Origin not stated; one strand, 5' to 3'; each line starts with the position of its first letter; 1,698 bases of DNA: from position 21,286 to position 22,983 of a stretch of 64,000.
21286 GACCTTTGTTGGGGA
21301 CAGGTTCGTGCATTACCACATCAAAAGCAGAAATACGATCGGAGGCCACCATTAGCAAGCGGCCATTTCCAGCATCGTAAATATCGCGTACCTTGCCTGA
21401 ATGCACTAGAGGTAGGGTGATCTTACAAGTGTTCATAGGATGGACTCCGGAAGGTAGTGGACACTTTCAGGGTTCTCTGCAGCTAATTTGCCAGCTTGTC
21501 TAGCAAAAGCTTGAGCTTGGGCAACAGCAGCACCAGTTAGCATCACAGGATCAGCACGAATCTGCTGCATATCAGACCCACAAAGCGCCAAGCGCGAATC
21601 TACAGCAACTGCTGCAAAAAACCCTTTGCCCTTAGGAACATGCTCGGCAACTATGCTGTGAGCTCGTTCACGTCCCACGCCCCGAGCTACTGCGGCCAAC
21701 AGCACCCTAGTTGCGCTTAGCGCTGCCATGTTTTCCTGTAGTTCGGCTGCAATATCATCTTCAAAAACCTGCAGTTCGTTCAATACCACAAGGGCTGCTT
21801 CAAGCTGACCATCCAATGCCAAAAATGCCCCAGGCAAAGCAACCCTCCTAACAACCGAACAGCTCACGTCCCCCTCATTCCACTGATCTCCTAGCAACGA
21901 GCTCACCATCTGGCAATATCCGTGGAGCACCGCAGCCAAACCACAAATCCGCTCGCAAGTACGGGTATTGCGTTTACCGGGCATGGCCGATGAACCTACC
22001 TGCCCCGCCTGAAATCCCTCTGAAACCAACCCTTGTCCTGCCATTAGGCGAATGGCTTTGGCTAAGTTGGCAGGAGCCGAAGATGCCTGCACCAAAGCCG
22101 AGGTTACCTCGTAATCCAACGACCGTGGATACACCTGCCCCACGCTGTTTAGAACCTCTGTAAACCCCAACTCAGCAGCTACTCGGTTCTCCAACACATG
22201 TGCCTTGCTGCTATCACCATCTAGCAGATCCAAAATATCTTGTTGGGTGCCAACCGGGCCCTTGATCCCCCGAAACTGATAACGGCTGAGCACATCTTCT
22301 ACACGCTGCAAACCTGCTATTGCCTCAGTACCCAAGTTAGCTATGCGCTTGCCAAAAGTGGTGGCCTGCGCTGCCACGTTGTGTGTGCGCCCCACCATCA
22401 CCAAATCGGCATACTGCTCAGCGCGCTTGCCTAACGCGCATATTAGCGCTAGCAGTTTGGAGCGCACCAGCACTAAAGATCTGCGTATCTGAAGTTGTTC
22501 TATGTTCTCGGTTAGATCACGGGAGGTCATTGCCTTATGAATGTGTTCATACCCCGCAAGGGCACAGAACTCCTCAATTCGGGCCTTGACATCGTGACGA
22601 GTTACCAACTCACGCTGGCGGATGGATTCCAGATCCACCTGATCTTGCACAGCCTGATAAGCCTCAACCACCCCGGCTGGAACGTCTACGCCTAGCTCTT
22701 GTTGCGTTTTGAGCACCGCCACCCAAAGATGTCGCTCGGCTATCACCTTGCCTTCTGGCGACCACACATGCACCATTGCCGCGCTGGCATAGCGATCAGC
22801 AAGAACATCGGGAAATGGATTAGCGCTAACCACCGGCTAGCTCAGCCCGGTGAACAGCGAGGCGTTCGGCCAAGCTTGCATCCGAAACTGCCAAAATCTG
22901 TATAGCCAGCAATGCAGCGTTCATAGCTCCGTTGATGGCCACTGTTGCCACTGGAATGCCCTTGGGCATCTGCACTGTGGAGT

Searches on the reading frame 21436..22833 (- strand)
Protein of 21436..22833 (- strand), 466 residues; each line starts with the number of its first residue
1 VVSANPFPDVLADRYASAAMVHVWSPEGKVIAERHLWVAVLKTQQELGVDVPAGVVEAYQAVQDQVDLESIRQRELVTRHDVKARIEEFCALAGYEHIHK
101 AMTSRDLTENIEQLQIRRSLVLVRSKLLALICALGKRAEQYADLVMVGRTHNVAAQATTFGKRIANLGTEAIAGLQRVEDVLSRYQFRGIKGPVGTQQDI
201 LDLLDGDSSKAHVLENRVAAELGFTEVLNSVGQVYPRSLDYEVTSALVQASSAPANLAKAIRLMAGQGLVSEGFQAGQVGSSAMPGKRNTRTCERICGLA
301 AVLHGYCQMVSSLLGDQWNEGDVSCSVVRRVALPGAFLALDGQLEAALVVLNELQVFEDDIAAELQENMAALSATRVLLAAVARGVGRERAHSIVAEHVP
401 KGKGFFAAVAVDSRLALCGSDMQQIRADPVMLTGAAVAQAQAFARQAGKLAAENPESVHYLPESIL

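Call 69: search_protein_families(library=ncbifam, proteins=[window:21436-22833:-], max_evalue=1e-10)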
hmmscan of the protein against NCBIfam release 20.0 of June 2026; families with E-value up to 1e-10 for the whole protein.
window:21436-22833:- (466 aa): 7 families
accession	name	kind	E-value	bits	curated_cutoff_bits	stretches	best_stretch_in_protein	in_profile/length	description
TIGR00928.1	purB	equivalog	2.6e-105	352.7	326.2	1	11-398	1-384/436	adenylosuccinate lyase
NF006500.1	PRK08937.2-4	subfamily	4.4e-30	104.9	626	1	13-397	12-391/448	adenylosuccinate lyase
NF052536.2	CoM_syn_XcbD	exception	1.8e-24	86.3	600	1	16-413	15-411/443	3-sulfopropionylcysteine synthase XcbD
NF006764.0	PRK09285.1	equivalog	9.6e-20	70.4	446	1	64-373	75-386/456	adenylosuccinate lyase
TIGR02426.1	protocat_pcaB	equivalog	3.7e-19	68.9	355.75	1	14-303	4-288/338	3-carboxy-cis,cis-muconate cycloisomerase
NF006554.0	PRK09053.1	equivalog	4.1e-16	58.8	595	1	14-399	12-399/453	3-carboxy-cis,cis-muconate cycloisomerase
NF052556.1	NtrsucLyaStm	equivalog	1.9e-11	43.5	650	1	43-399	50-414/466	nitrosuccinate lyase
